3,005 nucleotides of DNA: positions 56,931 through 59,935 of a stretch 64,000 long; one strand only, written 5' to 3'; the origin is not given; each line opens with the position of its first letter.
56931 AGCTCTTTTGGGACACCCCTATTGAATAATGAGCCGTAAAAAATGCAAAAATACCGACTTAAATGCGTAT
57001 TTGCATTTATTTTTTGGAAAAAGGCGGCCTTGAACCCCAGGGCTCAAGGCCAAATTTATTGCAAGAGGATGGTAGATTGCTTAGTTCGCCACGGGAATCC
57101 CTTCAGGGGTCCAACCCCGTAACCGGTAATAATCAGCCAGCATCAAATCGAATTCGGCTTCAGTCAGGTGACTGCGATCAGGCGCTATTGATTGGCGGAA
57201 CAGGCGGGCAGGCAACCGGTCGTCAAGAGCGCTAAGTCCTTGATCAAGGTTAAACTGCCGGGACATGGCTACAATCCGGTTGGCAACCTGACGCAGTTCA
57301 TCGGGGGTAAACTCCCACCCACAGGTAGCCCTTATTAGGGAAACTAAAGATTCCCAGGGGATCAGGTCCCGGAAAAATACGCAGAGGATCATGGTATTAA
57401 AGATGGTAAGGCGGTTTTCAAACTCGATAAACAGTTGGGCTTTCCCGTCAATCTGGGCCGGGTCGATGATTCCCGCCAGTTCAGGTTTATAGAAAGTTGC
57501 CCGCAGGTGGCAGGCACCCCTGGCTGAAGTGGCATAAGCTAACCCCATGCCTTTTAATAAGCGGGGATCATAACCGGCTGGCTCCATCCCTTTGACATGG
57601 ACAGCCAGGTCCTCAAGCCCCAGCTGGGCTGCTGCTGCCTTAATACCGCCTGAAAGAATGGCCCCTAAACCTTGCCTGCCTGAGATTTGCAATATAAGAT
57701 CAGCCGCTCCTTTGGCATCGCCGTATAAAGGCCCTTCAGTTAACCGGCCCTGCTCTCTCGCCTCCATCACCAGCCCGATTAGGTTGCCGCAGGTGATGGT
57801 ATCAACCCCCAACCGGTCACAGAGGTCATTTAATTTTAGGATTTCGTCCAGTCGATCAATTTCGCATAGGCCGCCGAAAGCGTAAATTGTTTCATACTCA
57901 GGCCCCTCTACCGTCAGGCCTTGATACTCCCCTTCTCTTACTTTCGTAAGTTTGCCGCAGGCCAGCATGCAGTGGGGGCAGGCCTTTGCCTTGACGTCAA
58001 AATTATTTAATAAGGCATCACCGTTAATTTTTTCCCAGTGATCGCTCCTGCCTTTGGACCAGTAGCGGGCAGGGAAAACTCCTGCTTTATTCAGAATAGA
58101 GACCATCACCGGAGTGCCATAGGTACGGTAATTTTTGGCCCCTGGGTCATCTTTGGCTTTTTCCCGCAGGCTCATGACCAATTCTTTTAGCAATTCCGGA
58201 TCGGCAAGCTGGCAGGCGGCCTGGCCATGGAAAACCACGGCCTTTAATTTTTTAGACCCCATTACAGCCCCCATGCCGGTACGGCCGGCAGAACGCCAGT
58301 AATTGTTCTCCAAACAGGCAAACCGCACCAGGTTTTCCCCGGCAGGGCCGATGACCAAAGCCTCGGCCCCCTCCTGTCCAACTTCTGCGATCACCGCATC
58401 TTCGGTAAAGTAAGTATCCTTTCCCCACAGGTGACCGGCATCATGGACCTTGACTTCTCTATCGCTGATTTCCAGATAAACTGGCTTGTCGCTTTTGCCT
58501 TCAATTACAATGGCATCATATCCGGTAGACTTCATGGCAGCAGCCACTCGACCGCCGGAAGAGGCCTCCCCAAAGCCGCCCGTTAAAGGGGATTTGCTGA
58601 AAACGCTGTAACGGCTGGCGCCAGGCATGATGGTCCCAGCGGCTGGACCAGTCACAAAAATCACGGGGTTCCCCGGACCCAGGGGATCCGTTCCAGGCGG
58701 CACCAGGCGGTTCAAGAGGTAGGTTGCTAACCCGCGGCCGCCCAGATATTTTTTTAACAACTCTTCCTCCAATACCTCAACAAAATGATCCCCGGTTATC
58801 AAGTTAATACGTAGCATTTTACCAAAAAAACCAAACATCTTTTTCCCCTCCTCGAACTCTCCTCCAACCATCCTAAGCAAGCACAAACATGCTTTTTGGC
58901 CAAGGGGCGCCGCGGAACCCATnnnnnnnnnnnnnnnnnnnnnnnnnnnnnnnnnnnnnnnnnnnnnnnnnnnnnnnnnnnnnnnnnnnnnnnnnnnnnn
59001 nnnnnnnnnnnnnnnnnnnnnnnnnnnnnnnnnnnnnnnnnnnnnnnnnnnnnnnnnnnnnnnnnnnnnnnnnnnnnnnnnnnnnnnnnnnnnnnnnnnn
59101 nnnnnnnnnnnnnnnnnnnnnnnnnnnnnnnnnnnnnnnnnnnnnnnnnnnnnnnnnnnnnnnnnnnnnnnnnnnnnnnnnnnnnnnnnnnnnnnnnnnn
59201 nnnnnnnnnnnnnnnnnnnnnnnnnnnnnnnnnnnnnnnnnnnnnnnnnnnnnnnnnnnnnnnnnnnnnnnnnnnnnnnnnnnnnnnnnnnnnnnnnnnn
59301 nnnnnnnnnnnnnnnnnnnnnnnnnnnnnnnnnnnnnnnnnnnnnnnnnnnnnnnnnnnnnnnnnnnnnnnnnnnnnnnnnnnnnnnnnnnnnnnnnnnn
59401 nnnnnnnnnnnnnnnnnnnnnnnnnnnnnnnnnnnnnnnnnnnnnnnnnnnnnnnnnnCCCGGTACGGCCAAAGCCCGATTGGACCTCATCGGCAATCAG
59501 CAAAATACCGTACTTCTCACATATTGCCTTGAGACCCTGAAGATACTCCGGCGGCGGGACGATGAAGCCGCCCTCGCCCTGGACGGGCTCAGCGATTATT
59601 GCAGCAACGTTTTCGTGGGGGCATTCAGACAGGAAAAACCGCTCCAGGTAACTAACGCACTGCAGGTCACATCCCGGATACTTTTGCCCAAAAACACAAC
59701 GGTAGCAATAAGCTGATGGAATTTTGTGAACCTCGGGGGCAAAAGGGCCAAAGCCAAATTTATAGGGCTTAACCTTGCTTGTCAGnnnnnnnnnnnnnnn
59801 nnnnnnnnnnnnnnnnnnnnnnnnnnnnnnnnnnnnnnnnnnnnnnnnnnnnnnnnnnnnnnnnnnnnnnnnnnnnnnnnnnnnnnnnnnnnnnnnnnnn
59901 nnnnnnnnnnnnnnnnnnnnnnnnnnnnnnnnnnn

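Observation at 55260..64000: Sigma-54 controlled aminotransferase plus tungsten AOR plus permease module next to an ADP-forming acyl-CoA synthetase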

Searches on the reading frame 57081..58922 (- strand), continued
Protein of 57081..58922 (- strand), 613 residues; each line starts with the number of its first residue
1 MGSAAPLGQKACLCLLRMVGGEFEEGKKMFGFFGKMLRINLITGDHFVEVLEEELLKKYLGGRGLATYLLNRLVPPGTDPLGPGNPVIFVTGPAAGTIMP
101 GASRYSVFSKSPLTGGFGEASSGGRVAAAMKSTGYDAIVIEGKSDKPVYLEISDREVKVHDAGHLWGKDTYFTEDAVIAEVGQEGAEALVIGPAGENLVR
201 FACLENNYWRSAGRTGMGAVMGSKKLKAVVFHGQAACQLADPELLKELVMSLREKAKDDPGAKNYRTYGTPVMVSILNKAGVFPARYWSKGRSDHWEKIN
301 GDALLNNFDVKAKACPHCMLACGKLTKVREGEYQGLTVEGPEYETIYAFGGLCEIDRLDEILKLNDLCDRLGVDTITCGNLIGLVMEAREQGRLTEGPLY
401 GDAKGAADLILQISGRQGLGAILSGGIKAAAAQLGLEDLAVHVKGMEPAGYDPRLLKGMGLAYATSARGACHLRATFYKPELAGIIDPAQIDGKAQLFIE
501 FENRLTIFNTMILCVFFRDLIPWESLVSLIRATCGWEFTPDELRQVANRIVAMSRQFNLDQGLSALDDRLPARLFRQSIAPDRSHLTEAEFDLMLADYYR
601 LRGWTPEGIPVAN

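Call 33: search_solved_structures(query=window:57084-58838:-, max_evalue=1e-20, show_alignments=2)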
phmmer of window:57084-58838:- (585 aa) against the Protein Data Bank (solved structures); distinct sequences matched with E-value up to 1e-20: 9.
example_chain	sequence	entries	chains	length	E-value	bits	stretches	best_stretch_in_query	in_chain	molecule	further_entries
9mqx_D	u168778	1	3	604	6.7e-129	434.2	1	1-583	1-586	Aldehyde:ferredoxin oxidoreductase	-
1aor_A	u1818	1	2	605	2.7e-125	422.3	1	1-580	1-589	ALDEHYDE FERREDOXIN OXIDOREDUCTASE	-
9g7j_A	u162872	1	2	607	2e-109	369.9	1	1-583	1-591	Aldehyde ferredoxin oxidoreductase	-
1b25_A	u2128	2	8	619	6e-109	368.3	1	1-583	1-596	PROTEIN (FORMALDEHYDE FERREDOXIN OXIDOREDUCTASE) | FORMALDEHYDE FERREDOXIN OXIDOREDUCTASE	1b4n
8c0z_A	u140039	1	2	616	1.8e-101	343.6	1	3-583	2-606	Aldehyde:ferredoxin oxidoreductase,tungsten-containing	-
9q1t_A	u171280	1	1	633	2.4e-91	310.2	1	3-580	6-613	Tungsten-dependent aldehyde oxidoreductase WOR83 from Haloferax volcanii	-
6x6u_A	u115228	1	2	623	5.8e-52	180.2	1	1-513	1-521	Formaldehyde:ferredoxin oxidoreductase wor5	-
6x1o_A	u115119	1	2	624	5.8e-52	180.2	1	1-513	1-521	Formaldehyde:ferredoxin oxidoreductase wor5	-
4z3w_A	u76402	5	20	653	5e-42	147.3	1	8-412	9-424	Benzoyl-CoA reductase, putative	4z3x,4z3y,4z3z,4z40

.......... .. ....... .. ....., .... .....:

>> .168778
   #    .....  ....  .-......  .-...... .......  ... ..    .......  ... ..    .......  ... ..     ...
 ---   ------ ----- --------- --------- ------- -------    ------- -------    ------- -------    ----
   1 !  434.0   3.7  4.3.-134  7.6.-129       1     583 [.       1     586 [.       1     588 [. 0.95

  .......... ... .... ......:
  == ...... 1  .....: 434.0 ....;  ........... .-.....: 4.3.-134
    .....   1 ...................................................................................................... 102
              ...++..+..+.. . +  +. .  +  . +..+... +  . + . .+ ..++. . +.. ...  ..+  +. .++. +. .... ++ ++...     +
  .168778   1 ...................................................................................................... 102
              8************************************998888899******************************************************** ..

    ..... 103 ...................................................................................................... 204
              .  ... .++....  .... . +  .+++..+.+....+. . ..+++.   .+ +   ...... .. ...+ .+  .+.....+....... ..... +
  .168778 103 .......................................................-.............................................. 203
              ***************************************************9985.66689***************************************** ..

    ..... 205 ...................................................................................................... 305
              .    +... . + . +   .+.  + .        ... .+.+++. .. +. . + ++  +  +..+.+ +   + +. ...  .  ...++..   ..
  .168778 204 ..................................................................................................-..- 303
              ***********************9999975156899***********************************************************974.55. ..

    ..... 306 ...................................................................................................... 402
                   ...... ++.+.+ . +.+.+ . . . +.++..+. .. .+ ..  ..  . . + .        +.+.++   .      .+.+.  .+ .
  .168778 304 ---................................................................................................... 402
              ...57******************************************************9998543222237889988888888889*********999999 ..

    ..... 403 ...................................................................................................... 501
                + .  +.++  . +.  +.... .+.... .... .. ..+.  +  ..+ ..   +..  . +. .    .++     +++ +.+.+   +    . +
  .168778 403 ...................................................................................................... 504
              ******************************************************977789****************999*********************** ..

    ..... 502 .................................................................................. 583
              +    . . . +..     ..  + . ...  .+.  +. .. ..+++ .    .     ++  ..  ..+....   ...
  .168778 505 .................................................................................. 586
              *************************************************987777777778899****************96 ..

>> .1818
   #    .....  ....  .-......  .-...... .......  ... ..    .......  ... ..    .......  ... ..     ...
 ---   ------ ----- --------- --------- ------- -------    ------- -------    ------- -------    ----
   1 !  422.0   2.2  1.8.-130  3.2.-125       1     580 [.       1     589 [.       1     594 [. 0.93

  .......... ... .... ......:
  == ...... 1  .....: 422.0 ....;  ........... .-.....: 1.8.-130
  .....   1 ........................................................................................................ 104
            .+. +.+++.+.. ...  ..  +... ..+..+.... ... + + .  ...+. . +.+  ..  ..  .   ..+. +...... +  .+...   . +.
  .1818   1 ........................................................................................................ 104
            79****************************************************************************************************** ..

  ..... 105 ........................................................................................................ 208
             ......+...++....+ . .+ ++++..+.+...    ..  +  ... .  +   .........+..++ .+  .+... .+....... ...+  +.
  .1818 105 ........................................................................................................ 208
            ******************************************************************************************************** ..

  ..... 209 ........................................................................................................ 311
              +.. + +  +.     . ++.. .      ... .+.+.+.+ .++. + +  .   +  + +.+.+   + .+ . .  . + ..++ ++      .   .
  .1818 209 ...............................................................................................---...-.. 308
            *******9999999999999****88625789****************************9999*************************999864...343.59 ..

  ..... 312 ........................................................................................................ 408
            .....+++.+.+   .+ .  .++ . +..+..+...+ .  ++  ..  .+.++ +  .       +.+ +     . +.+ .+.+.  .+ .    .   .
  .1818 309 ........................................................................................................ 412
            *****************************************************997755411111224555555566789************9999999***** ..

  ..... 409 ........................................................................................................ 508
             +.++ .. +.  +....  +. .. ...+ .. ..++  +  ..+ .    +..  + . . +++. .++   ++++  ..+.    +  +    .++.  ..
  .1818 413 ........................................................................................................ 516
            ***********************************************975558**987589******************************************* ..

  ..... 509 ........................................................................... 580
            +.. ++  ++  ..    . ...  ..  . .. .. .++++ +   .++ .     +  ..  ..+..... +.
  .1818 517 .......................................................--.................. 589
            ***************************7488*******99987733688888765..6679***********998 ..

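Call 92: search_protein_families(library=pfam, proteins=[L006:1668-2366:+, L006:2490-3650:+, L006:5317-6582:+, L006:6695-7567:+, L006:7564-8562:+, L006:8569-9294:+, L006:9281-9985:+, L006:11872-13185:+], max_evalue=0.00001)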
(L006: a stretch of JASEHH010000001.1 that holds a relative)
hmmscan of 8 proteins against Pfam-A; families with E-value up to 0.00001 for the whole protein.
L006:1668-2366:+ (232 aa): 1 family
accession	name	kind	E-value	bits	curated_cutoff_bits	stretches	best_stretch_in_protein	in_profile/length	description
PF00005.33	ABC_tran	-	1.2e-29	104.1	25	1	18-161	1-136/137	ABC transporter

L006:2490-3650:+ (386 aa): 3 families
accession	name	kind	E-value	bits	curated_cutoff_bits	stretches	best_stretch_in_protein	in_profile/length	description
PF25137.1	ADH_Fe_C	-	7.2e-59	199.2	27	1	190-386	1-194/194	Fe-containing alcohol dehydrogenase family, C-terminal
PF00465.25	Fe-ADH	-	2.9e-53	180.4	31.3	1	12-179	2-168/168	Iron-containing alcohol dehydrogenase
PF13685.12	Fe-ADH_2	-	4.9e-11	43.3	28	1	17-112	3-96/149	Iron-containing alcohol dehydrogenase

L006:5317-6582:+ (421 aa): 3 families
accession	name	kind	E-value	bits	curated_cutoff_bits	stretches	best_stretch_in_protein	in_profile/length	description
PF13458.12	Peripla_BP_6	-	9e-46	157.5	31.7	1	37-376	3-325/343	Periplasmic binding protein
PF01094.35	ANF_receptor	-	1.2e-12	48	25.4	1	77-263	21-210/353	Receptor family ligand binding region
PF13433.12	Peripla_BP_5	-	4.3e-11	42.9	27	1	36-236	1-192/363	Periplasmic binding protein domain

L006:6695-7567:+ (290 aa): 1 family
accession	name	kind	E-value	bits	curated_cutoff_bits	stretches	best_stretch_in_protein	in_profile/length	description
PF02653.21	BPD_transp_2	-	1.7e-30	106.5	26.8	1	8-279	2-265/269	Branched-chain amino acid transport system / permease component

L006:7564-8562:+ (332 aa): 1 family
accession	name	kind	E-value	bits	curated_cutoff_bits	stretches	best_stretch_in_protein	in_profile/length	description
PF02653.21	BPD_transp_2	-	2.2e-34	119.3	26.8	1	43-299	4-267/269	Branched-chain amino acid transport system / permease component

L006:8569-9294:+ (241 aa): 3 families
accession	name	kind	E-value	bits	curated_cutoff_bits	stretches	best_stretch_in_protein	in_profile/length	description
PF00005.33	ABC_tran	-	6.4e-28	98.5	25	1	18-162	1-135/137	ABC transporter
PF12399.14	BCA_ABC_TP_C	-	4.4e-11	42.6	25.5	1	212-236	1-25/27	Branched-chain amino acid ATP-binding cassette transporter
PF13476.12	AAA_23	-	8.6e-06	27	27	0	30-130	21-122/201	AAA domain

L006:9281-9985:+ (234 aa): 3 families
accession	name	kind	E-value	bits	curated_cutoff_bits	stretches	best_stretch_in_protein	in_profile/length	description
PF00005.33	ABC_tran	-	1.4e-34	120.1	25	1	19-162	3-136/137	ABC transporter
PF13304.12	AAA_21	-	1.8e-09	38.6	27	0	29-50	1-22/304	AAA domain, putative AbiEii toxin, Type IV TA system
PF13555.12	AAA_29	-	6.1e-06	26.3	27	0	26-60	22-54/61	P-loop containing region of AAA domain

L006:11872-13185:+ (437 aa): 2 families
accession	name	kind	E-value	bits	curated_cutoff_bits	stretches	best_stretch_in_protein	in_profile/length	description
PF13458.12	Peripla_BP_6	-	1.3e-53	183.3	31.7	1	50-399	1-335/343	Periplasmic binding protein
PF13433.12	Peripla_BP_5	-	1.4e-26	93.9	27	1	51-397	1-331/363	Periplasmic binding protein domain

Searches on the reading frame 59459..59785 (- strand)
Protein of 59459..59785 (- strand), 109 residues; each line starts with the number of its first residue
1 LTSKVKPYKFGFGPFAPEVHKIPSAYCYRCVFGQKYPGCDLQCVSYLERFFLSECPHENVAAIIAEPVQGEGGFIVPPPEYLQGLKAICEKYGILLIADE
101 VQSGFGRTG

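Call 48: search_solved_structures(query=window:59459-59785:-, max_evalue=0.001, show_alignments=5)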
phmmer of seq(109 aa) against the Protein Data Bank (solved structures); distinct sequences matched with E-value up to 0.001: 175 (the best 60 are shown).
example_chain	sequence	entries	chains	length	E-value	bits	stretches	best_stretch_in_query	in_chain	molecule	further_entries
6wj8_A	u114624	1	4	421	1.1e-23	86.9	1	1-109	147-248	4-aminobutyrate aminotransferase PuuE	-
3oks_A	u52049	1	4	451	2.4e-23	85.8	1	1-109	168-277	4-aminobutyrate transaminase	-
7jh3_A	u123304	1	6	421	4.3e-23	84.9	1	1-109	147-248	4-aminobutyrate aminotransferase PuuE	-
3q8n_A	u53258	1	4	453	1.9e-22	82.9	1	1-109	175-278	4-aminobutyrate transaminase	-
4ffc_A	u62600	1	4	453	2.3e-22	82.6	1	1-109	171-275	4-aminobutyrate aminotransferase (GabT)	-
4atp_A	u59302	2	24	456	9.1e-22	80.7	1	1-109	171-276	4-AMINOBUTYRATE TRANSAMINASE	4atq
3r4t_A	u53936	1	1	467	1.2e-21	80.3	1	1-109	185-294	4-aminobutyrate aminotransferase GabT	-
6j2v_A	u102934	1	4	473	8.8e-21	77.5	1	1-109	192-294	PLP-dependent aminotransferases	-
1sf2_A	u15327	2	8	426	1.3e-20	76.9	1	1-109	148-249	4-aminobutyrate aminotransferase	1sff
1szs_A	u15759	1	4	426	1.3e-20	76.9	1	1-109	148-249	4-aminobutyrate aminotransferase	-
6wop_A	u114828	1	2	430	3.7e-20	75.5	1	3-109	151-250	4-aminobutyrate transaminase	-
1szu_A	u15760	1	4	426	5e-20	75.1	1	1-109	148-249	4-aminobutyrate aminotransferase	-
1szk_A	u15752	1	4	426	6.9e-20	74.6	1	1-109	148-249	4-aminobutyrate aminotransferase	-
9wqz_A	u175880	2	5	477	4.7e-19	71.9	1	8-109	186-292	Alanine/serine racemase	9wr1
6s54_A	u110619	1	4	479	2.5e-18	69.6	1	8-109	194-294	Aspartate aminotransferase family protein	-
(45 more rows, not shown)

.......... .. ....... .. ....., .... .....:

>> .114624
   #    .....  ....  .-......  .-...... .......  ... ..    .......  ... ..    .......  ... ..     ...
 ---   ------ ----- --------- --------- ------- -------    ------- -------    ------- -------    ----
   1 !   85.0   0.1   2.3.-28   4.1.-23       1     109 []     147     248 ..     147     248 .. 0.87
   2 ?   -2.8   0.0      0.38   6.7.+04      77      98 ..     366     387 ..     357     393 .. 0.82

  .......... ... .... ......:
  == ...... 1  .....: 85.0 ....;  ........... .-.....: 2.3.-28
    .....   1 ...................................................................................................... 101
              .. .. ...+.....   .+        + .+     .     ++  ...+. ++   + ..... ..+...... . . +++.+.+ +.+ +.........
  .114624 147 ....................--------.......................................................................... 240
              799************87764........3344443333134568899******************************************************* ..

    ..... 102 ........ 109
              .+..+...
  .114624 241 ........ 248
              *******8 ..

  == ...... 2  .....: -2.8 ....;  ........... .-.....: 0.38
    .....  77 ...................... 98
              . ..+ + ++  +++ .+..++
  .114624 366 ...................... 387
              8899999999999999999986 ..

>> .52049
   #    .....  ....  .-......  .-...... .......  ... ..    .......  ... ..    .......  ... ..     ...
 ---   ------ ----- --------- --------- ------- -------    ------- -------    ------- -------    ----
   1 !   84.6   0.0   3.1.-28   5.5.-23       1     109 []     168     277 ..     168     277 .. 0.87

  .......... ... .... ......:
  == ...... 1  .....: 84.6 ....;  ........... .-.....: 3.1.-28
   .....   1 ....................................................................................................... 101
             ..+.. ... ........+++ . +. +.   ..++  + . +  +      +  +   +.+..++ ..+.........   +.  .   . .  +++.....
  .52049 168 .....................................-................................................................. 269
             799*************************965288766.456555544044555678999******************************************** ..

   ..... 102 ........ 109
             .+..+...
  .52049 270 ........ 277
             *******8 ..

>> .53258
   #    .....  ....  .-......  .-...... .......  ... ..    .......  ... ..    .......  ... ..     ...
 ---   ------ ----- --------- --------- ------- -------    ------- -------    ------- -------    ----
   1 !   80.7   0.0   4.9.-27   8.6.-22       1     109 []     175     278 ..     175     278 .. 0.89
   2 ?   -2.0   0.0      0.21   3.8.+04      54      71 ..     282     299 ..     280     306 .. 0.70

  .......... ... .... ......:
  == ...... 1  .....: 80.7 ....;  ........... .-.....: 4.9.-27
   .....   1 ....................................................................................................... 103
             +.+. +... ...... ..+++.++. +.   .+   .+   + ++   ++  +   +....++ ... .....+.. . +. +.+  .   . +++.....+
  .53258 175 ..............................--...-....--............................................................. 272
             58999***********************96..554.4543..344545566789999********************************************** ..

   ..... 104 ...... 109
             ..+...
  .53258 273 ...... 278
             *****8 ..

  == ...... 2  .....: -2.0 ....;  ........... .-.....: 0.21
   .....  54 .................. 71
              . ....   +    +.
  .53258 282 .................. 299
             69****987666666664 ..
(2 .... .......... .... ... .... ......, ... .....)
